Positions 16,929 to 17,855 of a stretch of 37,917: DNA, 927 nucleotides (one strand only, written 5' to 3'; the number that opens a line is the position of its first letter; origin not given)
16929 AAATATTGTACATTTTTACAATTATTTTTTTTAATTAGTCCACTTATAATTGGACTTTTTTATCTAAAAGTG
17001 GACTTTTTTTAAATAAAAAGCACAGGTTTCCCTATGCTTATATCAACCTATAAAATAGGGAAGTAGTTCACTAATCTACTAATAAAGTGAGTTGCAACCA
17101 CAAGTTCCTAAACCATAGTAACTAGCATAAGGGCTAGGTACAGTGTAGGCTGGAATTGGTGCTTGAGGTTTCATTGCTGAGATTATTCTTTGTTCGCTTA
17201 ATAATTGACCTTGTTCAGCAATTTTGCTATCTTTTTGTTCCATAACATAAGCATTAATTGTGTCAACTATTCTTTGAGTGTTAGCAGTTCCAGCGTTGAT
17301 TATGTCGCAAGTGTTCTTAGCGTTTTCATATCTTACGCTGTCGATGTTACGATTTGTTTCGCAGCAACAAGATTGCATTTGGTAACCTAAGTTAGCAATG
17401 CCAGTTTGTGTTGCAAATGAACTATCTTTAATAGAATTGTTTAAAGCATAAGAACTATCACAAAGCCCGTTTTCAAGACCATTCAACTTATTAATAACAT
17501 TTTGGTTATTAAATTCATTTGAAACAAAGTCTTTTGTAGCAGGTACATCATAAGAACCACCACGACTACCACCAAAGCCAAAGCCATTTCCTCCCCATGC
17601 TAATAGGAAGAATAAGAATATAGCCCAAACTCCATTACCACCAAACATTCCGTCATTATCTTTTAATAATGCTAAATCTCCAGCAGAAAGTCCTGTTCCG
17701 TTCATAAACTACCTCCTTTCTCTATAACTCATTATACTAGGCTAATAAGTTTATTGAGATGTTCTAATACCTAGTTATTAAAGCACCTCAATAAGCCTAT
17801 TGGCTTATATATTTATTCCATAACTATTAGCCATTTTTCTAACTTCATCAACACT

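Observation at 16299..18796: Accessory cassette of cysteine-rich, glycine-rich and Q/N-rich proteins with its own sigma-region-4-like regulator, splitting the lysis region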

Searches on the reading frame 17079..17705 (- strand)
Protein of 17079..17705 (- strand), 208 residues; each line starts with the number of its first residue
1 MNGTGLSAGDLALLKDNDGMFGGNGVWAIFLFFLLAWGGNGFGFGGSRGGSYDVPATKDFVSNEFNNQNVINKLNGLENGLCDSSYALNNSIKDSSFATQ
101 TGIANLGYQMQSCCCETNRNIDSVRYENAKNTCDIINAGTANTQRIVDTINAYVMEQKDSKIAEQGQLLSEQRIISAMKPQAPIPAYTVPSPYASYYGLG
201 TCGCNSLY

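Call 6: search_protein_families(library=pfam, max_evalue=0.1, proteins=[window:17079-17705:-])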
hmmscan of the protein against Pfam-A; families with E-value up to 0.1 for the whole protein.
window:17079-17705:- (208 aa): 0 families

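Call 7: search_protein_families(library=phrogs, max_evalue=0.1, proteins=[window:17079-17705:-])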
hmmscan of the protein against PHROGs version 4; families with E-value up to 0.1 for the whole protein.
window:17079-17705:- (208 aa): 2 families
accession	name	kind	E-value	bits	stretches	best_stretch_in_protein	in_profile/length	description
phrog_16490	-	unknown function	2.2e-22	81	1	16-153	20-178/286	-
phrog_9288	-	unknown function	0.00015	22.5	1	70-147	110-183/234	-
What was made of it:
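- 17079..17705 (-): Gene C (208 aa), the core protein. It has a short acidic N-tail, an 11-13-residue hydrophobic helix flanked by GGNG/GFGFGG, long helices with invariant CCC-x-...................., and a Pro/Tyr/Cys-rich tail (P-x-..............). phrog_16490 E=2e-22 (call 7).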

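Call 11: find_homologous_proteins(query=window:17079-17705:-)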
Query window:17079-17705:- (208 aa): 3346 proteins with E <= 0.001 among 3682 candidates; the best 120 are listed.
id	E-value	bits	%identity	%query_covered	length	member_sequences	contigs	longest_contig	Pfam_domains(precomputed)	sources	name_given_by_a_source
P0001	1.5e-132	457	98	100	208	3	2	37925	-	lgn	-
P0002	2.1e-115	401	85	100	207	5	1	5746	-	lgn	-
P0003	5.5e-114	397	85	100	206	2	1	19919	-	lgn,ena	-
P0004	3.4e-110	384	83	100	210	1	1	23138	-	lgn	-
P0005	9.2e-110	383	82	100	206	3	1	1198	-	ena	-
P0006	3.7e-107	375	81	100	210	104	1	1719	-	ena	-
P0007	7.0e-107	374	81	100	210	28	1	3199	-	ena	-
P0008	1.5e-106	373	80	100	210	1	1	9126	-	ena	-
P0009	1.7e-106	372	81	100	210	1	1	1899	-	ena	-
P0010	1.8e-106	372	80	100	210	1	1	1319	-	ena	-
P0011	1.8e-106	372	80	100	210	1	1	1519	-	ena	-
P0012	4.4e-106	371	80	100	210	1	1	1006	-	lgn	-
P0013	4.8e-106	371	80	100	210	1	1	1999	-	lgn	-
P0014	8.6e-106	370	80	100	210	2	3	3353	-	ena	-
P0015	9.2e-106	370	80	100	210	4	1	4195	-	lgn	-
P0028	1.4e-97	343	76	100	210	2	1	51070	-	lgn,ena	-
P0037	6.4e-82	292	66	100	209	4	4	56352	-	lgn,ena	-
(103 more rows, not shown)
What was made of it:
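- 17079..17705 (-): 3,346 homologues (call 11).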

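Call 13: search_dna_similar(query=window:17079-17705:-, collection=phages, mode=protein, max_rows=40, max_evalue=0.001)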
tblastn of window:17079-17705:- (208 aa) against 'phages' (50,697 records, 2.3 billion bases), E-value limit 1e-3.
Records with a match: 157; places in all: 157; records where one place covers at least 80% of the query: 15.
Best place of each record, by identity: <60% 157.
By first word of the organism name: Vibrio 127; Bacteriophage 17; Clostridium 6; Dulem 5; bajarodcaudo 2.
By host as written in the record: - 139; Vibrio crassostreae 6; Clostridium perfringens 3; Propithecus coquereli 3; Varecia variegata 2; Clostridium perfringens 2589 1; Clostridium perfringens 012 1; Peromyscus fraterculus 1; and 1 more.
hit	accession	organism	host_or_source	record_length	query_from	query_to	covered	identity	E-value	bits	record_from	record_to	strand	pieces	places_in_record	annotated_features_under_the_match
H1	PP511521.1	Dulem virus 36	Varecia variegata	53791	1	206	99%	37.3%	4e-25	107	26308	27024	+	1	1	hypothetical protein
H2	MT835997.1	Bacteriophage sp.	human fecal samples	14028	6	206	97%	36.1%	4e-23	101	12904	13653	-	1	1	record has no annotation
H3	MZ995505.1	Clostridium phage vB_CpeP_PMQ04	Clostridium perfringens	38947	15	202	90%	36.9%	3e-11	67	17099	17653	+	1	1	hypothetical protein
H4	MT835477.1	Bacteriophage sp.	human fecal samples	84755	1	205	99%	32.8%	3e-17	85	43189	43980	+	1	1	record has no annotation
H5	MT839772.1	Bacteriophage sp.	human fecal samples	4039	15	206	92%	35.0%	2e-21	97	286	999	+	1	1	record has no annotation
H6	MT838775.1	Bacteriophage sp.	human fecal samples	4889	15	196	88%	35.2%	2e-20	94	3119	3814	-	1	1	record has no annotation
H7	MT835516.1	Bacteriophage sp.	human fecal samples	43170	17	192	85%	36.0%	2e-15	80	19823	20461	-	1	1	record has no annotation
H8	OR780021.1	Clostridium phage XP41-N3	Clostridium perfringens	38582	15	197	88%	33.8%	7e-20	92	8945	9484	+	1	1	hypothetical protein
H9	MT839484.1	Bacteriophage sp.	human fecal samples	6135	5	195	92%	32.4%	5e-13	72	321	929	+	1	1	record has no annotation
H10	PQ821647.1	Clostridium phage HMD-PC1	Clostridium perfringens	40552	15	202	90%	32.8%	5e-10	64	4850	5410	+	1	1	hypothetical protein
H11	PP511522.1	Dulem virus 35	Varecia variegata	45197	5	196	92%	31.8%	7e-18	87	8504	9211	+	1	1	hypothetical protein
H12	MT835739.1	Bacteriophage sp.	human fecal samples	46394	15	206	92%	31.7%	2e-18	89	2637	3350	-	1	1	record has no annotation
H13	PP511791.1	Dulem virus 39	Propithecus coquereli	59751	57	196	67%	42.4%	3e-27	113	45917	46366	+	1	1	hypothetical protein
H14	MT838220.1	Bacteriophage sp.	human fecal samples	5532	4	207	98%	28.2%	5e-8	58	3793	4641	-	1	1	record has no annotation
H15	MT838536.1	Bacteriophage sp.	human fecal samples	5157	51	200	72%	38.1%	4e-23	101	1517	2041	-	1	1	record has no annotation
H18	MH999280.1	Clostridium phage CPD1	Clostridium perfringens 2589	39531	61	204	69%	34.6%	7e-15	78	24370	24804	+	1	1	hypothetical protein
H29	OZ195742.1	Vibrio phage D505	Seawater and oysters mix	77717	58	175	57%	28.0%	2e-5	50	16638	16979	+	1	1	hypothetical protein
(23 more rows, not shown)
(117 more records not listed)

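Call 15: get_annotated_region(hit=H3, flank=7000)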
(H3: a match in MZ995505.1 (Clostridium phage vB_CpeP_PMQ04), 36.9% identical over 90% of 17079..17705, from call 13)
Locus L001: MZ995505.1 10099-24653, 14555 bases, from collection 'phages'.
description: Clostridium perfringens phage vB_CpeP_PMQ04, complete genome.
organism: Clostridium phage vB_CpeP_PMQ04 (NCBI taxid 2876083)
taxonomy: Viruses; Duplodnaviria; Heunggongvirae; Uroviricota; Caudoviricetes
host: Clostridium perfringens; source: -; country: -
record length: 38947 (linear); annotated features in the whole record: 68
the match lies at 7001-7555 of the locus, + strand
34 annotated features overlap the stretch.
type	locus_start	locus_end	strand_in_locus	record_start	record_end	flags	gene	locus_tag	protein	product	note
CDS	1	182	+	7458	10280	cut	-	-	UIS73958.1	putative endopeptidase-endolysin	-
CDS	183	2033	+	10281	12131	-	-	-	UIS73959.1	hypothetical protein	gp58-like protein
CDS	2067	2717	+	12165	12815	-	-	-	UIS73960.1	N-acetylmuramoyl-L-alanine amidase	-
CDS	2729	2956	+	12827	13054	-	-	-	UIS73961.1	holin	-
CDS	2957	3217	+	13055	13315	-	-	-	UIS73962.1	recombination related exonuclease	-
CDS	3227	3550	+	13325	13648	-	-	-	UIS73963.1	hypothetical protein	-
CDS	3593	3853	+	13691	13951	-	-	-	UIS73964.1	hypothetical protein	-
CDS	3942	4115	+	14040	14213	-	-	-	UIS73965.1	hypothetical protein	-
CDS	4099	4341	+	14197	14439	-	-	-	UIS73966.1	hypothetical protein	-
CDS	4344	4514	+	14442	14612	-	-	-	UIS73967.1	hypothetical protein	-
CDS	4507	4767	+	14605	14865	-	-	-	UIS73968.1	hypothetical protein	-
CDS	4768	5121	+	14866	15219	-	-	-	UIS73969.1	hypothetical protein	-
CDS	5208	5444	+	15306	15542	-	-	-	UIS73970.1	hypothetical protein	-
CDS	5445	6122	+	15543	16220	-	-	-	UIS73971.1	DNA binding protein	-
CDS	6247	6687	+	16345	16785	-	-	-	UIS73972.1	hypothetical protein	-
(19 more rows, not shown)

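Call 16: get_annotated_region(hit=H8, flank=7000)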
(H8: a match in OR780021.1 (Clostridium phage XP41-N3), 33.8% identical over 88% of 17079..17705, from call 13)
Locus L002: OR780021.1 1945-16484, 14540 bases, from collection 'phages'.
description: Clostridium phage XP41-N3, complete genome.
organism: Clostridium phage XP41-N3 (NCBI taxid 3093939)
taxonomy: Viruses; Duplodnaviria; Heunggongvirae; Uroviricota; Caudoviricetes
host: Clostridium perfringens; source: sewage; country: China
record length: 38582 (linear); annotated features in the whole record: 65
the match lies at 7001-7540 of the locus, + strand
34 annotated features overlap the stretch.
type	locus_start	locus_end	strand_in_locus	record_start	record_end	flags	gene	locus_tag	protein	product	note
CDS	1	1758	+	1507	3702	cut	-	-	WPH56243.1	tail protein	-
CDS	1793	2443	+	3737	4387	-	-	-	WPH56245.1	N-acetylmuramoyl-L-alanine amidase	-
CDS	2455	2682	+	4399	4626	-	-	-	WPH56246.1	holin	-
CDS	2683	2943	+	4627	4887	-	-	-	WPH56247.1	hypothetical protein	-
CDS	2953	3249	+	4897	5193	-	-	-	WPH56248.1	hypothetical protein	-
CDS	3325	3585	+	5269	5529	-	-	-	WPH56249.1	hypothetical protein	-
CDS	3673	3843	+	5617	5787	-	-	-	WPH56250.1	hypothetical protein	-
CDS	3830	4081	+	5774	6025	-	-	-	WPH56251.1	hypothetical protein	-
CDS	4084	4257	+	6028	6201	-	-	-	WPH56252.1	hypothetical protein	-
CDS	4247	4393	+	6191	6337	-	-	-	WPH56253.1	hypothetical protein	-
CDS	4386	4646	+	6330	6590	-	-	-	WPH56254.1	hypothetical protein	-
CDS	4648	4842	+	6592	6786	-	-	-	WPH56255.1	hypothetical protein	-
CDS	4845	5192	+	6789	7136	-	-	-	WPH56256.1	hypothetical protein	-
CDS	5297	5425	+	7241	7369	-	-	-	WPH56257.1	hypothetical protein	-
CDS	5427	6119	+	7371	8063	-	-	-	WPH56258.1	antirepressor protein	-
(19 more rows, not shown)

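Call 17: get_annotated_region(hit=H18, flank=7000)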
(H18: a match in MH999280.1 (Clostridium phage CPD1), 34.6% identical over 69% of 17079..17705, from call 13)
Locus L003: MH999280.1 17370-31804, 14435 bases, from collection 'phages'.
description: Clostridium phage CPD1, complete genome.
organism: Clostridium phage CPD1 (NCBI taxid 2420238)
taxonomy: Viruses; Duplodnaviria; Heunggongvirae; Uroviricota; Caudoviricetes
host: Clostridium perfringens 2589; source: -; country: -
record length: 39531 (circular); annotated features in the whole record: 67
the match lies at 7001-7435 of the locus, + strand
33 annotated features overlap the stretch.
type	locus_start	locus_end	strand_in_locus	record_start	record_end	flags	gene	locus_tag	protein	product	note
CDS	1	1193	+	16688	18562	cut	-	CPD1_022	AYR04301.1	endopeptidase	-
CDS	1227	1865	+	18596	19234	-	-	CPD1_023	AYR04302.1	N-acetylmuramoyl-L-alanine amidase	-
CDS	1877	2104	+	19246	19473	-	-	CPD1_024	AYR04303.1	putative holin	-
CDS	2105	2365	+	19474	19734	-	-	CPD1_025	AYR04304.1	recombination related exonuclease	-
CDS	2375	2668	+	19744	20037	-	-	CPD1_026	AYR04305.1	hypothetical protein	-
CDS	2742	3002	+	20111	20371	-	-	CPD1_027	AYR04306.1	hypothetical protein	-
CDS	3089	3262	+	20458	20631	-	-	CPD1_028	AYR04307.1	hypothetical protein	-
CDS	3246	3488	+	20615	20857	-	-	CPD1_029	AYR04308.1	hypothetical protein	-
CDS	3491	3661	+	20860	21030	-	-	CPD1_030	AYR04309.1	hypothetical protein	-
CDS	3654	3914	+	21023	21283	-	-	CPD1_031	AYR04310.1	hypothetical protein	-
CDS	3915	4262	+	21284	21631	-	-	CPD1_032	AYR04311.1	hypothetical protein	-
CDS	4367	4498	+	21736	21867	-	-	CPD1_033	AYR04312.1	hypothetical protein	-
CDS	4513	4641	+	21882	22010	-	-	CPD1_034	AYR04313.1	hypothetical protein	-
CDS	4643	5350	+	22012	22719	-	-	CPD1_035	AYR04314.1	DNA binding protein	kilA protein, putative phage-related DNA binding protein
CDS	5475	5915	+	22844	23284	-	-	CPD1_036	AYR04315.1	hypothetical protein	-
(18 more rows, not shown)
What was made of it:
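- In the C. perfringens phages, lysis genes and about 12 small genes separate it from all structural genes (calls 15-17).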

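Call 19: search_protein_families(library=ncbifam, max_evalue=0.1, proteins=[window:17079-17705:-])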
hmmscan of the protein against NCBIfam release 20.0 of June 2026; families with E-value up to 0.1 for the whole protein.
window:17079-17705:- (208 aa): 0 families

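Call 20: get_annotated_region(hit=H29, flank=8000)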
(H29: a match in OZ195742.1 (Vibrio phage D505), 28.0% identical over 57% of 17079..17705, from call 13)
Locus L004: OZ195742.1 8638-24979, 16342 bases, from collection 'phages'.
description: Vibrio phage D505 genome assembly, chromosome: VPD505_1.
organism: Vibrio phage D505 (NCBI taxid 3105269)
taxonomy: Viruses
host: -; source: Seawater and oysters mix; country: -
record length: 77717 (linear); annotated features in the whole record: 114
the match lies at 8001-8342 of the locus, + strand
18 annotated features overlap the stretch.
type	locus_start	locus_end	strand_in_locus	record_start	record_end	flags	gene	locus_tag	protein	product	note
CDS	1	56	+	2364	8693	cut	-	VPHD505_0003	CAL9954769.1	hypothetical protein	-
CDS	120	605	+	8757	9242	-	-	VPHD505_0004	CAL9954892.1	hypothetical protein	-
CDS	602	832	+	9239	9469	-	-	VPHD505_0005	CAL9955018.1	hypothetical protein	-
CDS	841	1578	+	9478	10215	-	-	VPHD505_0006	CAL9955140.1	hypothetical protein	-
CDS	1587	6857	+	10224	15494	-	-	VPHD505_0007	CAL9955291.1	tail protein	-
CDS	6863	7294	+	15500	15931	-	-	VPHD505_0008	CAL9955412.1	hypothetical protein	-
CDS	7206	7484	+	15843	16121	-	-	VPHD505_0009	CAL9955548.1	hypothetical protein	-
CDS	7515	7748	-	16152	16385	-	-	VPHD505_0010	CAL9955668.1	hypothetical protein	-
CDS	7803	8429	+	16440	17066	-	-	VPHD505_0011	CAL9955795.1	hypothetical protein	-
CDS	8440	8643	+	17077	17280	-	-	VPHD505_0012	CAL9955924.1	hypothetical protein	-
CDS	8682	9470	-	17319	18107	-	-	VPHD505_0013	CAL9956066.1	PhoH-like phosphate starvation-inducible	-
CDS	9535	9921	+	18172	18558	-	-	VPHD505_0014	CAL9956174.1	endolysin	-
CDS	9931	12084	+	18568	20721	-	-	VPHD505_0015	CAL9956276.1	portal protein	-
CDS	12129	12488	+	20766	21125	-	-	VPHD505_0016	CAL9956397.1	hypothetical protein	-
CDS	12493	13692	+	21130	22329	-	-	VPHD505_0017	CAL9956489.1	tail length tape measure protein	-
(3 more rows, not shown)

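Call 21: get_annotated_region(hit=H1, flank=7000)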
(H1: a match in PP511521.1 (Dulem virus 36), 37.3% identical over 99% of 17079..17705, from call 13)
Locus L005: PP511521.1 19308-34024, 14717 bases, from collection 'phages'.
description: Dulem virus 36 isolate Duke_24FS_3, complete genome.
organism: Dulem virus 36 (NCBI taxid 3145754)
taxonomy: Viruses; Duplodnaviria; Heunggongvirae; Uroviricota; Caudoviricetes
host: Varecia variegata; source: feces; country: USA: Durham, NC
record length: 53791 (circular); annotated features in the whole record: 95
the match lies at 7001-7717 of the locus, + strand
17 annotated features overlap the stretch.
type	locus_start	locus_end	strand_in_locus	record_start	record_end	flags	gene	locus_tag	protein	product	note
CDS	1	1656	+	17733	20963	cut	-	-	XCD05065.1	minor tail protein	-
CDS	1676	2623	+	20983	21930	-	-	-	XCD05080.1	tail protein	-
CDS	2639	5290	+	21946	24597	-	-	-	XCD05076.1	hypothetical protein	Siphovirus reqiPepy6 Gp37-like protein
CDS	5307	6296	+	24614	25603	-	-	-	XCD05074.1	receptor-binding protein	-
CDS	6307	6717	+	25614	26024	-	-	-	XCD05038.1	hypothetical protein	-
CDS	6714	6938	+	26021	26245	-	-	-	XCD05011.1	hypothetical protein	-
CDS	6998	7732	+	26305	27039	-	-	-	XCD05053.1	hypothetical protein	-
CDS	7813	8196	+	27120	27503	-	-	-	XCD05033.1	hypothetical protein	-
CDS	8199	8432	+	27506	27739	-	-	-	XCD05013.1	hypothetical protein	-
CDS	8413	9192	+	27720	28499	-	-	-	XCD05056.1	hypothetical protein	-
CDS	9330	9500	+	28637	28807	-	-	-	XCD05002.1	hypothetical protein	-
CDS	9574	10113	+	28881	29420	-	-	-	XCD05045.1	hypothetical protein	-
CDS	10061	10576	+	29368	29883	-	-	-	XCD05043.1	hypothetical protein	-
CDS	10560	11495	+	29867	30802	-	-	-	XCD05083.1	toprim-like protein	-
CDS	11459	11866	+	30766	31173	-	-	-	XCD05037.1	hypothetical protein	-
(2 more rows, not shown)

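Call 29: find_related_loci(query=A1, collection=genome_contigs, flank=8000)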
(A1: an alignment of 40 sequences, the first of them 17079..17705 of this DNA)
Query A1 (208 aa) in genome_contigs; peptide patterns used: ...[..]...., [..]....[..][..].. (x = any residue, [..] = any of these).
114 stretches matched a pattern; 64 encode a relative of the query (tblastn E <= 1e-3); 64 distinct loci.
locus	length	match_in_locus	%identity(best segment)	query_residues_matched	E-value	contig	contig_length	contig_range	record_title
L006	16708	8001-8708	44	1-208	4e-44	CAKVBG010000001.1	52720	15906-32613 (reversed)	MAG: uncultured Eubacteriales bacterium isolate REFINED_METABAT215_TOP10_CONTIGS_1500_ASSEMBLY_K77_MERGED__Hadza_MoBio_h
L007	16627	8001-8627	43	1-195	2e-40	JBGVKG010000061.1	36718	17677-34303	MAG: Lachnospiraceae bacterium isolate fecal_MAG_31 fecal_MAG_31_contig_0061, whole genome shotgun sequence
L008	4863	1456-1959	47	49-206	1e-39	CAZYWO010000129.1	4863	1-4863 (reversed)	MAG TPA_asm: uncultured Oscillospiraceae bacterium isolate SRP222994_co1_241 genome assembly, contig: NODE_33640_length_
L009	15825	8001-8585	41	1-204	8e-39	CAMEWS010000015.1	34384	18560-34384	MAG: uncultured Clostridia bacterium isolate SRR11489792_bin.93_metaWRAP_v1.3_MAG genome assembly, contig: ERZ11466811.1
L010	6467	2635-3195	42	7-196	2e-38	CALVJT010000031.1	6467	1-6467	MAG: uncultured Clostridia bacterium isolate E02__bin331 genome assembly, contig: E02__k127_5609360, whole genome shotgu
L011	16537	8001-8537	46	18-195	1e-36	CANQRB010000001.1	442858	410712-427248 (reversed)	MAG: uncultured Clostridia bacterium isolate Lapin-008__bin63 genome assembly, contig: Lapin-008__NODE_1_length_442858_c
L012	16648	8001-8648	38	6-203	8e-35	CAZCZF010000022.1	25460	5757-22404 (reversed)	MAG TPA_asm: uncultured Vampirovibrio sp. isolate SRP350583_co2_411 genome assembly, contig: NODE_2651_length_25460_cov_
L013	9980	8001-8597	42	3-195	1e-33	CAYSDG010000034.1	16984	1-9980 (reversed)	MAG TPA_asm: uncultured Oscillospiraceae bacterium isolate SRP350583_co1_546 genome assembly, contig: NODE_5832_length_1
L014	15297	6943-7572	41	3-196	6e-33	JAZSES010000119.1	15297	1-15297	MAG: Candidatus Limenecus sp. isolate T1900044588_TS20190054.MAGScoT_cleanbin_000029 SGB_613_k141_1137216, whole genome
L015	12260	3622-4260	39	15-200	5e-32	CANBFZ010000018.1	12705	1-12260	MAG TPA_asm: uncultured Eubacterium sp. isolate SRR15431176_bin.10_metawrap_v1.3_MAG genome assembly, contig: NODE.817_l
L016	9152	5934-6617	38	7-204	1e-31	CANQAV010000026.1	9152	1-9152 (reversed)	MAG: Candidatus Gastranaerophilales bacterium isolate Lapin-002__bin121 genome assembly, contig: Lapin-002__NODE_10055_l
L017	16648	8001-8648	37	18-204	4e-31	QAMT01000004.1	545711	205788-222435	MAG: Phascolarctobacterium sp. isolate CIM:MAG 843_2 contig_153675, whole genome shotgun sequence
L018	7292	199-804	36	1-196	8e-31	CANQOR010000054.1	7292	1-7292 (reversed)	MAG: uncultured Bacilli bacterium isolate Lapin-032__bin83 genome assembly, contig: Lapin-032__NODE_13252_length_7292_co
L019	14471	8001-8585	39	18-204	4e-30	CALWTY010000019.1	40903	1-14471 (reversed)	MAG: uncultured Clostridia bacterium isolate BRZ_CP__bin94 genome assembly, contig: BRZ_CP__NODE_1470_length_40903_cov_5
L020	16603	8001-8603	41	17-195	1e-29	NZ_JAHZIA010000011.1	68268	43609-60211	MAG: Anaerofustis sp. isolate HRGM_Genome_3374 HRGM_Genome_3374_11, whole genome shotgun sequence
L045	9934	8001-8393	38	65-173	1e-19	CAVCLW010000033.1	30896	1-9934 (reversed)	Escherichia coli isolate H07624-L1_cleanbin_000004 genome assembly, contig: Spades_H07624-L1_contig_640, whole genome sh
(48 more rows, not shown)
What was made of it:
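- It occurs in MAGs of non-spore-forming groups, and a relative of C occurs in Vibrio phages (calls 13, 29).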

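Call 33: predict_structure(alignment_id=A1)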
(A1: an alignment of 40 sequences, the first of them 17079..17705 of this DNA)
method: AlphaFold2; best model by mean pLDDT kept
length: 208 residues; sequences in the alignment: 40
mean_pLDDT: 46.6   pTM: 0.15
mean pLDDT of the five models: 46.6, 46.5, 46.4, 44.0, 40.9
residues with pLDDT >= 90: 0; 70-90: 3; 50-70: 40; < 50: 165
segments of 3 or more residues with pLDDT < 50: 1-6, 14-20, 39-66, 72-84, 86-135, 137-170, 193-208
pLDDT, mean of each block of 10 residues (from residue 1): 46 46 59 61 41 43 48 47 45 46 46 42 44 47 43 41 45 50 52 46 37
secondary structure, 60 per line:
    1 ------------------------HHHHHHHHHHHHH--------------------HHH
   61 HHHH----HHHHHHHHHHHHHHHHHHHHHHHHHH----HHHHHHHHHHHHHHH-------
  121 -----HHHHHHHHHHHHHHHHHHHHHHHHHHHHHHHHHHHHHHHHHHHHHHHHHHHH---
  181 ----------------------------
elements in order: H25-37 H58-64 H69-94 H99-113 H126-177
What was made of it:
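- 17079..17705 (-): AF2 model is helical but low confidence, pLDDT 46.6 (call 33).
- Tried and rejected: The AF2 model of C was too poor (pLDDT 46.6) to search with (call 33).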

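Call 40: search_solved_structures(query=A1, max_evalue=1)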
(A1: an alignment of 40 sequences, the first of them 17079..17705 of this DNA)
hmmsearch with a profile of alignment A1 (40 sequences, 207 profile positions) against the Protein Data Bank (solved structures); distinct sequences matched with E-value up to 1: 1.
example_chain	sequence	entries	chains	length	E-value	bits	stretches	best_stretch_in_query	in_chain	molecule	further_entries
1eku_A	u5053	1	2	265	0.36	13.6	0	58-108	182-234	Interferon gamma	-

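Call 53: find_encoding_contigs(protein=P0004, flank=6000, max_places=2)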
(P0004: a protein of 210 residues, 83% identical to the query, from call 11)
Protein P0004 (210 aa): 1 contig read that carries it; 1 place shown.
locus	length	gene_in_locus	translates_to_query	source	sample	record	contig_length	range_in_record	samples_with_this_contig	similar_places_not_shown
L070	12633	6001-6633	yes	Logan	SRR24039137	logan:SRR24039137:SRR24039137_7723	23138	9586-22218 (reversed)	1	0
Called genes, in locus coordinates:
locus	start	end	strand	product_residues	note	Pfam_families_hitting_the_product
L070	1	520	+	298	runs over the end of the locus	-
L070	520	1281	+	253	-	-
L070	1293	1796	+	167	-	-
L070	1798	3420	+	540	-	PF03382:DUF285, PF16403:Bact_surface_Ig-like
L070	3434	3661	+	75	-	-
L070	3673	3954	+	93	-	-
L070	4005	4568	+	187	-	-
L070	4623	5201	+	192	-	-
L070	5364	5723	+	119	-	-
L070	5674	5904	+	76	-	-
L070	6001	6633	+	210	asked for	-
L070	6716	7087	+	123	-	-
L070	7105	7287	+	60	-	-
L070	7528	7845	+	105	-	-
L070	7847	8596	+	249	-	-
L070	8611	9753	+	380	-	-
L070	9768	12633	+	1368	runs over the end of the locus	-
